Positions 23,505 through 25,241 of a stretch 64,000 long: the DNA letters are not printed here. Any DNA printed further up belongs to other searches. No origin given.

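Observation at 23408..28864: Putative iron-regulated divergon: FbpABC-type transporter with an uncharacterised secreted protein and a membrane diiron hydroxylase-family gene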

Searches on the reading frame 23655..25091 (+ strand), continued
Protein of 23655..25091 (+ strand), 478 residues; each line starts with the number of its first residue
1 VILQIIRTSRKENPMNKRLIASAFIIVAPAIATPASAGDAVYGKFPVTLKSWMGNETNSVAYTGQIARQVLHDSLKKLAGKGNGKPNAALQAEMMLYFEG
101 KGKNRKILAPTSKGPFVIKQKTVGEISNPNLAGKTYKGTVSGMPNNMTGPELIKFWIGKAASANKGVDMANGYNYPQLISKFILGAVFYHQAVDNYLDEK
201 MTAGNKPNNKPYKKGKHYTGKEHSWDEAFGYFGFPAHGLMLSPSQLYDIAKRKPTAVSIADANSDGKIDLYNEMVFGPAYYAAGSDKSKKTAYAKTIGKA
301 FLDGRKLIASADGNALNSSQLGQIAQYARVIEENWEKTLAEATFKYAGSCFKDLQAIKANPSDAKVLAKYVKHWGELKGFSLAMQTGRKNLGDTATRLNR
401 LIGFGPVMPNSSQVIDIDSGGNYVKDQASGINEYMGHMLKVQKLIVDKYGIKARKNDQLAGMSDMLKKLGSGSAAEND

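Call 55: find_homologous_proteins(query=P0280, max_evalue=0.001)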
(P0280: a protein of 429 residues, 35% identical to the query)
Query P0280 (429 aa): 495 proteins with E <= 0.001 among 8000 candidates; the best 120 are listed.
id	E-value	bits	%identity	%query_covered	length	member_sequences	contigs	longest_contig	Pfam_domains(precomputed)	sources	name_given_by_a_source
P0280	1.1e-283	959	100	100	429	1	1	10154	PF16148.11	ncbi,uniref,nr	ncbi:DUF4856 domain-containing protein [Xanthovirga aplysinae]|uniref:DUF4856 domain-containing prot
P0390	1.7e-124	434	53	100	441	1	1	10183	PF16148.11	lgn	-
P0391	2.0e-123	431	52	100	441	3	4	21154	PF16148.11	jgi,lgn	jgi:hypothetical protein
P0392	2.8e-123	430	53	100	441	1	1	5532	-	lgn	-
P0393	4.7e-123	430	53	97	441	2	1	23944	PF16148.11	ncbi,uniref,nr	ncbi:DUF4856 domain-containing protein [uncultured Microscilla sp.]|uniref:DUF4856 domain-containing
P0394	9.0e-119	415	51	98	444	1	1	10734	PF16148.11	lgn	-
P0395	4.2e-117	410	49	99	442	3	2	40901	PF16148.11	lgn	-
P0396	8.0e-98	346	44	98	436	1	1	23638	PF16148.11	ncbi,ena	-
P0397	5.4e-93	331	44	100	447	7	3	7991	PF16148.11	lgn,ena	-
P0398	5.9e-93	330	45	98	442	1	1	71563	PF16148.11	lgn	-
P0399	2.9e-91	325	45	97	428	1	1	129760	PF16148.11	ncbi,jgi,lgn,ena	-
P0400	5.2e-91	324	43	99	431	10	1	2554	PF16148.11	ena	-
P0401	1.9e-90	322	43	98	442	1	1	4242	PF16148.11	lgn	-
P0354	2.9e-90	322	44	97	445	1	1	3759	PF16148.11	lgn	-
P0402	5.1e-90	321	42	99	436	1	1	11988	PF16148.11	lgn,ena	-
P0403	1.7e-89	319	42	100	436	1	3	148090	PF16148.11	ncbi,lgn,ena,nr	ncbi:MAG: DUF4856 domain-containing protein [Candidatus Poribacteria bacterium]|nr:DUF4856 domain-co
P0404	3.7e-89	318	43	100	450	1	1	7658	PF16148.11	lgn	-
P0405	1.0e-88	317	42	100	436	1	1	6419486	PF16148.11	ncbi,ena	-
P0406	1.1e-88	316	43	100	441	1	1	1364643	PF16148.11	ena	-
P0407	1.5e-88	316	43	98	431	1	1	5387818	PF16148.11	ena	-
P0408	2.2e-88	315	41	100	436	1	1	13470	PF16148.11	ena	-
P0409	6.1e-88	314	42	99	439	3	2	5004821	PF16148.11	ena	-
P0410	6.2e-88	314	44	98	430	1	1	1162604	PF16148.11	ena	-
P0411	6.5e-88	314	43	100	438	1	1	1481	PF16148.11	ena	-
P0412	6.7e-88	314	43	98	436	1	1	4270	PF16148.11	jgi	jgi:hypothetical protein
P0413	7.2e-88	314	42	100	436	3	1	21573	PF16148.11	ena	-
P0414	8.1e-88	314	42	100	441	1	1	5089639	PF16148.11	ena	-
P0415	8.3e-88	314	42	100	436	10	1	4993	PF16148.11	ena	-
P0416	1.0e-87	313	42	99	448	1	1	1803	PF16148.11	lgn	-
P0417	1.2e-87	313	42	100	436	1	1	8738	PF16148.11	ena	-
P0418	1.3e-87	313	42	100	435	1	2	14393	PF16148.11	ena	-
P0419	1.7e-87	312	46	90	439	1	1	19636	PF16148.11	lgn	-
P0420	1.8e-87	312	42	100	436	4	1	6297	PF16148.11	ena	-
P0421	2.1e-87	312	43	95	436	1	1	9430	PF16148.11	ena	-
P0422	2.2e-87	312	42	100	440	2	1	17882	PF16148.11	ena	-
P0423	2.6e-87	312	42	100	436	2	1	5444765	PF16148.11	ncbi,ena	-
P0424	2.7e-87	312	43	98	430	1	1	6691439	PF16148.11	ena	-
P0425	3.0e-87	312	42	100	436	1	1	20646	PF16148.11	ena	-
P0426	3.5e-87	311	42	100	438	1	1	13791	PF16148.11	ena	-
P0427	6.2e-87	311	43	98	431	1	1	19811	PF16148.11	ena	-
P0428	6.5e-87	311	41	100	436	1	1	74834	PF16148.11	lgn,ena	-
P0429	7.2e-87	310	44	91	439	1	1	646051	PF16148.11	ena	-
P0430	7.3e-87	310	41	100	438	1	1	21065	PF16148.11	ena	-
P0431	8.1e-87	310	43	97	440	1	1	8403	PF16148.11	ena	-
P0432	8.9e-87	310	41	99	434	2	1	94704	PF16148.11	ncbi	-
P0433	1.1e-86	310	44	95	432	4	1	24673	PF16148.11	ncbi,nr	ncbi:MAG: DUF4856 domain-containing protein [Chlorobi bacterium]|nr:DUF4856 domain-containing protei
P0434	1.1e-86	310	43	97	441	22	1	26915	PF16148.11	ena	-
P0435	1.3e-86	310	43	100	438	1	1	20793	PF16148.11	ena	-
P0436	1.4e-86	309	42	99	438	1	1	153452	PF16148.11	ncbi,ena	-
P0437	2.0e-86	309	43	99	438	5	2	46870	PF16148.11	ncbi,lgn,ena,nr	ncbi:DUF4856 domain-containing protein [Candidatus Poribacteria bacterium]|nr:DUF4856 domain-contain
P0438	2.2e-86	309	41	99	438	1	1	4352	PF16148.11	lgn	-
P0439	2.7e-86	309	42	98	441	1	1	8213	PF16148.11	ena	-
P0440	3.4e-86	308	41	100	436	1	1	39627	PF16148.11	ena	-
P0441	4.5e-86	308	42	95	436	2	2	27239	PF16148.11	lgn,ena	-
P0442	4.5e-86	308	41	100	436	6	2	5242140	PF16148.11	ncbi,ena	-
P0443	4.7e-86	308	41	100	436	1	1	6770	PF16148.11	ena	-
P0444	5.5e-86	308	42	100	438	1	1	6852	PF16148.11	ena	-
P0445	5.8e-86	307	42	100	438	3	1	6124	PF16148.11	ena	-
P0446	6.1e-86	307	42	98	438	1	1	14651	PF16148.11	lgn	-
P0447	6.4e-86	307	40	100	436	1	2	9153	PF16148.11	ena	-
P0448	6.6e-86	307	43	94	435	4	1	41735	PF16148.11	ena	-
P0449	6.9e-86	307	41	100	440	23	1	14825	PF16148.11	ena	-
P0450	7.0e-86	307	41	100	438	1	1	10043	PF16148.11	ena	-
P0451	7.0e-86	307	41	100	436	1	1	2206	PF16148.11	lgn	-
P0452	7.7e-86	307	41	100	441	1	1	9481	PF16148.11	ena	-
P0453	8.5e-86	307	43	98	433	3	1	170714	PF16148.11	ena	-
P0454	9.7e-86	307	41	100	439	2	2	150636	PF16148.11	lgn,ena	-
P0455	1.0e-85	307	43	91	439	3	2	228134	PF16148.11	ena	-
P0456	1.2e-85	306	43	100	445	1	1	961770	PF16148.11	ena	-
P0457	1.2e-85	306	41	100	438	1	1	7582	PF16148.11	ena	-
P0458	1.2e-85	306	43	98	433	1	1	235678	PF16148.11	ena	-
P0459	1.4e-85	306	41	100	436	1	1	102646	PF16148.11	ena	-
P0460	2.1e-85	306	42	94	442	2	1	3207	PF16148.11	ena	-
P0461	2.1e-85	306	43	99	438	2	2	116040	PF16148.11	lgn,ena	-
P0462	2.5e-85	305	41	100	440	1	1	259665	PF16148.11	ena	-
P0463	2.5e-85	305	43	98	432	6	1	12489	PF16148.11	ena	-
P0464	2.5e-85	305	42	94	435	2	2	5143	PF16148.11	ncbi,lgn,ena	-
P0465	2.6e-85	305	42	100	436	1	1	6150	PF16148.11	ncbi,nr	ncbi:MAG: DUF4856 domain-containing protein [Candidatus Poribacteria bacterium]|nr:DUF4856 domain-co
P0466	2.6e-85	305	42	98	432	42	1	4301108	PF16148.11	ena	-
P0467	2.8e-85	305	42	100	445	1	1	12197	PF16148.11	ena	-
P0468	2.8e-85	305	44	91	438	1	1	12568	PF16148.11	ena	-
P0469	3.0e-85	305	42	100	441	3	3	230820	PF16148.11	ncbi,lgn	-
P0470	3.9e-85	305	43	97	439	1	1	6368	PF16148.11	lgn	-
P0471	4.5e-85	305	41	99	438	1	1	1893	PF16148.11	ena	-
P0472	5.8e-85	304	45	84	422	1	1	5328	PF16148.11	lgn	-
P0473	7.9e-85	304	44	96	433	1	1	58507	PF16148.11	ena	-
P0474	8.5e-85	304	40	99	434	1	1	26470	PF16148.11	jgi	jgi:hypothetical protein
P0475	8.7e-85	304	43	100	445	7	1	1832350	PF16148.11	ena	-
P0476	9.3e-85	303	42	97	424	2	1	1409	PF16148.11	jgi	-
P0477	9.8e-85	303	41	100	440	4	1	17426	PF16148.11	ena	-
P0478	1.1e-84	303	42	99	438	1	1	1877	PF16148.11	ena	-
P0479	1.1e-84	303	42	99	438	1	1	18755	PF16148.11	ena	-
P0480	1.1e-84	303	42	100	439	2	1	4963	PF16148.11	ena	-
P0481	1.2e-84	303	40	93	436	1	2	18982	PF16148.11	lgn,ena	-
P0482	1.2e-84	303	42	99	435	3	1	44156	PF16148.11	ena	-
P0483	1.3e-84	303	43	98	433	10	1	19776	PF16148.11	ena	-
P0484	1.4e-84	303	42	98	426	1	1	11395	PF16148.11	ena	-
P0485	1.5e-84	303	40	100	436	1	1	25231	PF16148.11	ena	-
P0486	1.9e-84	302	41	100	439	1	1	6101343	PF16148.11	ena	-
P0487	1.9e-84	302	42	98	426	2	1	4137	PF16148.11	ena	-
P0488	1.9e-84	302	44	96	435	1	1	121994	PF16148.11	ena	-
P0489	2.1e-84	302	41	100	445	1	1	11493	PF16148.11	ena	-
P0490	2.2e-84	302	41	99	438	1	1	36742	PF16148.11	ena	-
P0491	2.7e-84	302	44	91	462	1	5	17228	PF16148.11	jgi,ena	-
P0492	2.8e-84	302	41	100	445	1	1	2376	PF16148.11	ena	-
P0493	3.0e-84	302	40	100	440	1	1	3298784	PF16148.11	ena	-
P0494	3.1e-84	302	42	100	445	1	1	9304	PF16148.11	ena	-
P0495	3.1e-84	302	42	98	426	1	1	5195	PF16148.11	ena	-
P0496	3.1e-84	302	41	100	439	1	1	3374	PF16148.11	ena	-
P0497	3.3e-84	302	41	100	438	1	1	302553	PF16148.11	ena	-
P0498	3.6e-84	302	41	97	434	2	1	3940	PF16148.11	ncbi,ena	-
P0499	4.0e-84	301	42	100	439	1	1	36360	PF16148.11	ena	-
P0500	4.1e-84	301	41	100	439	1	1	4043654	PF16148.11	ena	-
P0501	4.8e-84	301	42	98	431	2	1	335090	PF16148.11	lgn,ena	-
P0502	5.0e-84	301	41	100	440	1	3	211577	PF16148.11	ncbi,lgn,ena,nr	ncbi:MAG: DUF4856 domain-containing protein [Candidatus Poribacteria bacterium]|nr:DUF4856 domain-co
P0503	5.5e-84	301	42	98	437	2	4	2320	PF16148.11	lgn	-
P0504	5.5e-84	301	41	99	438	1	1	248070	PF16148.11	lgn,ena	-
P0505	6.3e-84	301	41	100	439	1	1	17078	PF16148.11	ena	-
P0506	6.9e-84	301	43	98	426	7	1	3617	PF16148.11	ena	-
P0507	7.0e-84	301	42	99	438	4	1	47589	PF16148.11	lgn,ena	-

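Call 56: find_encoding_contigs(protein=P0280, flank=6000, max_places=1)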
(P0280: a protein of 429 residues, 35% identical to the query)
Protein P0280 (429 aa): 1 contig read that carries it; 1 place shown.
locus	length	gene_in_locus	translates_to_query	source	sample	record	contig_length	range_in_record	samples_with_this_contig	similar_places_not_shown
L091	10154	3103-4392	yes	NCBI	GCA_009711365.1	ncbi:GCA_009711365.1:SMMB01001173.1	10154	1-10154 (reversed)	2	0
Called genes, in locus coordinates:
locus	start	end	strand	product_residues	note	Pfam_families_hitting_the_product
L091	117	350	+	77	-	-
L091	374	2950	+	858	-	PF13715:CarbopepD_reg_2 (weak), PF07715:Plug, PF00593:TonB_dep_Rec_b-barrel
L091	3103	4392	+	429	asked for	PF16148:DUF4856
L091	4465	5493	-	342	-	PF00762:Ferrochelatase, PF01903:CbiX (faint)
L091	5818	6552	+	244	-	-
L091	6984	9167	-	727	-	PF10459:Peptidase_S46, PF13365:Trypsin_2 (faint)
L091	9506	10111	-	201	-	PF01252:Peptidase_A8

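Call 57: find_encoding_contigs(protein=P0405, flank=6000, max_places=1)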
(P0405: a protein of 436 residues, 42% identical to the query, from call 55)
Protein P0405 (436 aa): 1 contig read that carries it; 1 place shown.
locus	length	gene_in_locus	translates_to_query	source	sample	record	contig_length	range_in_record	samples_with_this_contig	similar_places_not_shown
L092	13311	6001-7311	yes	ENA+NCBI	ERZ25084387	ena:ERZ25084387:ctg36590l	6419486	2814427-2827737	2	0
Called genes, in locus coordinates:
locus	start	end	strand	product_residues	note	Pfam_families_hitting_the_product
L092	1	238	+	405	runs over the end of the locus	-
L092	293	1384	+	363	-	PF09375:Peptidase_M75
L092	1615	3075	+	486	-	PF06537:DHOR, PF00034:Cytochrom_C (faint)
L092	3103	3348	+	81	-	-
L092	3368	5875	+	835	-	PF13620:CarboxypepD_reg, PF13715:CarbopepD_reg_2, PF07715:Plug, PF00593:TonB_dep_Rec_b-barrel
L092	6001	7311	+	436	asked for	PF16148:DUF4856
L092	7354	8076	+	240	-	-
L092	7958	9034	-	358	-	PF13384:HTH_23 (weak), PF13551:HTH_29, PF13518:HTH_28 (weak), PF13565:HTH_32, PF13592:HTH_33, PF13358:DDE_3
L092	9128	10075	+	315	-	-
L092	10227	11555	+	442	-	PF01593:Amino_oxidase, PF13450:NAD_binding_8, PF03275:GLF (faint)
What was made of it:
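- Canonical DUF4856 lipoproteins lie directly after TonB-dependent receptors, once together with imelysin and a di-haem oxidoreductase (calls 56, 57). DUF4856 relatives sit with TonB-dependent receptors and imelysin, not with lipid genes (calls 56, 57).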

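Call 83: search_solved_structures(query=A5, max_evalue=10)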
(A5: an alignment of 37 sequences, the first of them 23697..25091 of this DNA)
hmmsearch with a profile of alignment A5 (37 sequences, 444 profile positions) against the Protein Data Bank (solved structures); distinct sequences matched with E-value up to 10: 15.
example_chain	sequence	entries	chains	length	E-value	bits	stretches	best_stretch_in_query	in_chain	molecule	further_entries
3ll8_B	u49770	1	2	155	0.096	14.7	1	260-304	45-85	Calcineurin subunit B type 1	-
2p6b_B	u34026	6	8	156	0.098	14.7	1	260-304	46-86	Calcineurin subunit B isoform 1 | Calcineurin subunit B type 1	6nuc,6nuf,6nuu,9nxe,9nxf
6tz6_B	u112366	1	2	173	0.11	14.5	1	259-304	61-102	Calcineurin subunit B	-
1aui_B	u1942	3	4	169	0.14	14.2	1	260-304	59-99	SERINE/THREONINE PHOSPHATASE 2B | CALCINEURIN B SUBUNIT ISOFORM 1 | SERINE/THREONINE PHOSPHATASE B2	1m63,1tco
1mf8_B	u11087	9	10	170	0.14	14.2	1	260-304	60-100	CALCINEURIN B SUBUNIT ISOFORM 1 | Calcineurin subunit B type 1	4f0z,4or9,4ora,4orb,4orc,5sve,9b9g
1h4b_A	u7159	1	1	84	0.23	13.5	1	246-282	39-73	POLCALCIN BET V 4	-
1k9u_A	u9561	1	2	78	0.23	13.5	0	248-281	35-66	Polcalcin Phl p 7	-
2lvi_A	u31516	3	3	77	0.23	13.5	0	248-281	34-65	Polcalcin Phl p 7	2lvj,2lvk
7u0t_A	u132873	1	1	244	0.39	12.7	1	260-304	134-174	Serine/threonine-protein phosphatase 2B catalytic subunit gamma isoform,Calcineurin subuni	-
6van_A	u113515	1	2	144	0.54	12.2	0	249-281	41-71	Caltubin, EF-hand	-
5otj_D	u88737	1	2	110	0.62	12.1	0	249-281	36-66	Polcalcin Phl p 7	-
5t7c_A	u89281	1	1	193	0.74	11.8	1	245-274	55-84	Hippocalcin-like protein 1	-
2opo_A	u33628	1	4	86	1.1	11.2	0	249-271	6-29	Polcalcin Che a 3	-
5g58_A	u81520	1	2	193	1.4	10.9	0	245-273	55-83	Neuron-specific calcium-binding protein hippocalcin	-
5g4p_A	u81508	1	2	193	1.4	10.9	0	245-273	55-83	Neuron-specific calcium-binding protein hippocalcin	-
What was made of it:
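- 23697..25091 (+): Secreted 464-aa DUF4856 protein. It has a Sec signal peptide (residues 1-23), an all-alpha fold with one beta-hairpin, a DxNxDG Ca-binding-like loop (247-259), invariant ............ (208-219) and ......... (358-366) motifs, and an invariant C-terminal END. Only weak EF-hand hits in the PDB (call 83).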
